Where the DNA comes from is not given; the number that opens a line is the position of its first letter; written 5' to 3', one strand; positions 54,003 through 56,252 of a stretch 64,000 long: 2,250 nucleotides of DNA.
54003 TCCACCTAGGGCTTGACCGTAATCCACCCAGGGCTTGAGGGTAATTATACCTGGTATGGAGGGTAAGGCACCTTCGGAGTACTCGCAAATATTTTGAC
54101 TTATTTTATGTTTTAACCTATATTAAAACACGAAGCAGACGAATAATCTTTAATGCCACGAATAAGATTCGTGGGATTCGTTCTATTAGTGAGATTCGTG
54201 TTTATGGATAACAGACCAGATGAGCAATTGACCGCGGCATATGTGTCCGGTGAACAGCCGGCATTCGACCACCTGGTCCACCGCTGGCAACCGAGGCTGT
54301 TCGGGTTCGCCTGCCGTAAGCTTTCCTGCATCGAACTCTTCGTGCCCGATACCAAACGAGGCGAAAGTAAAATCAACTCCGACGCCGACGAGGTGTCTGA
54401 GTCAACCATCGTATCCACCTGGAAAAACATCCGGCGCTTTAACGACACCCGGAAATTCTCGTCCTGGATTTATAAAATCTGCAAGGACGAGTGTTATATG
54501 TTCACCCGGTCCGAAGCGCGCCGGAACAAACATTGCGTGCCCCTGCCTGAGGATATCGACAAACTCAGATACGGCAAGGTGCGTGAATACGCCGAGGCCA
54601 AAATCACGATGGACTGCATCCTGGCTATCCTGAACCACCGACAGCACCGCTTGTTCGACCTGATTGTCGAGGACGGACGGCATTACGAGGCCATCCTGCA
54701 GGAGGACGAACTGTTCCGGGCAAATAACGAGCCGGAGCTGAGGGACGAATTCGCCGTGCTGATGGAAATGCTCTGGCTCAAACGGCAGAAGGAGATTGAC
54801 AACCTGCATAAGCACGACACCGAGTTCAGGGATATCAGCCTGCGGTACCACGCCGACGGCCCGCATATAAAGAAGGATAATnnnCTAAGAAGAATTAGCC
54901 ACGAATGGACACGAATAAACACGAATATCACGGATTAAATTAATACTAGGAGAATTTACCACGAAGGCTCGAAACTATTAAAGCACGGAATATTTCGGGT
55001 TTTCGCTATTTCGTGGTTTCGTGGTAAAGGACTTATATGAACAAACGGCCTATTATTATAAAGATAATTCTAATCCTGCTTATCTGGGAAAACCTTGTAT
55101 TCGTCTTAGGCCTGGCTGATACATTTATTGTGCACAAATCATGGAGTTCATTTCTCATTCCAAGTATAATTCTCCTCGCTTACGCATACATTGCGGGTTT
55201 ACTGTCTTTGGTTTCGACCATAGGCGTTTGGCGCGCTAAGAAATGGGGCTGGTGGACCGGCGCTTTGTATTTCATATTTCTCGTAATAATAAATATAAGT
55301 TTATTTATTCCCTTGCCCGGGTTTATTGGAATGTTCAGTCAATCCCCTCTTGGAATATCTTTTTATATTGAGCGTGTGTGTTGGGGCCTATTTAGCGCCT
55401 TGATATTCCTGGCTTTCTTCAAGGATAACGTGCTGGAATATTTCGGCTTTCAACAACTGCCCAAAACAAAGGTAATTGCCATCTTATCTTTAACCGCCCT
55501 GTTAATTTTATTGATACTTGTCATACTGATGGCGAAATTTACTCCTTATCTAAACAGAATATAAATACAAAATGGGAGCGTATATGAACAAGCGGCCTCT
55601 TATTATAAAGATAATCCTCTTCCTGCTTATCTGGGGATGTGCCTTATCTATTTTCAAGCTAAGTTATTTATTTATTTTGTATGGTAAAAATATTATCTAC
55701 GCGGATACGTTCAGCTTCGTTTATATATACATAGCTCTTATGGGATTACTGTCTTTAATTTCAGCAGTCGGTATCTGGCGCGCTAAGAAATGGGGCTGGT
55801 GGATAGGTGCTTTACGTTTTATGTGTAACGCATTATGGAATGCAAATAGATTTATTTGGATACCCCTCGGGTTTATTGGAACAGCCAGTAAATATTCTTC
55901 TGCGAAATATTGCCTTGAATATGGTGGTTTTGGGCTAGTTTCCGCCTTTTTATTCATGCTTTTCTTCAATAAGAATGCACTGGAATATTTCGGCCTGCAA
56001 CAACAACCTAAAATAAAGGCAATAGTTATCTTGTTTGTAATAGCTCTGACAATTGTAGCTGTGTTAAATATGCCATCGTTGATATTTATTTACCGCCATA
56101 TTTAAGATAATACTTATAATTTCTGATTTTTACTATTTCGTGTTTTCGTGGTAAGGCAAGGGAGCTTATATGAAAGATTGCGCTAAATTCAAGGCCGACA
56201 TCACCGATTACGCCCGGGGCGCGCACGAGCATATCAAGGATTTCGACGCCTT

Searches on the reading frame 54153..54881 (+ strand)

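Call 80: search_protein_families(library=pfam, proteins=[window:54153-54881:+], max_evalue=0.001)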
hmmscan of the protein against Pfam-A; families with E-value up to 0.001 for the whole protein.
window:54153-54881:+ (243 aa): 1 family
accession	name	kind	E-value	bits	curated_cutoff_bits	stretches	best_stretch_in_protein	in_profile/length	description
PF04542.20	Sigma70_r2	-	5.5e-08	32.9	24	1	41-124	1-71/71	Sigma-70 region 2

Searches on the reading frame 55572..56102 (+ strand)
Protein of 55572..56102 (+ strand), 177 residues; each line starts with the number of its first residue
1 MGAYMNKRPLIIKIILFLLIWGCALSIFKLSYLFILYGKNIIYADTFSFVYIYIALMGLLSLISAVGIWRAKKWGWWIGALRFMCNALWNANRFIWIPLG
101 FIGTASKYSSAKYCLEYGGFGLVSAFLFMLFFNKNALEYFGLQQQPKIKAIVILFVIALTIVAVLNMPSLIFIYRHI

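Call 80: search_protein_families(library=pfam, proteins=[window:55572-56102:+], max_evalue=0.001)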
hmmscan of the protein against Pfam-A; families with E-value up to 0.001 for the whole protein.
window:55572-56102:+ (177 aa): 1 family
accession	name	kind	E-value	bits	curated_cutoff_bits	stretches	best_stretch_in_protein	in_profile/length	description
PF09900.14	DUF2127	-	0.0004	21.1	24.3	1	44-82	64-102/140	Predicted membrane protein (DUF2127)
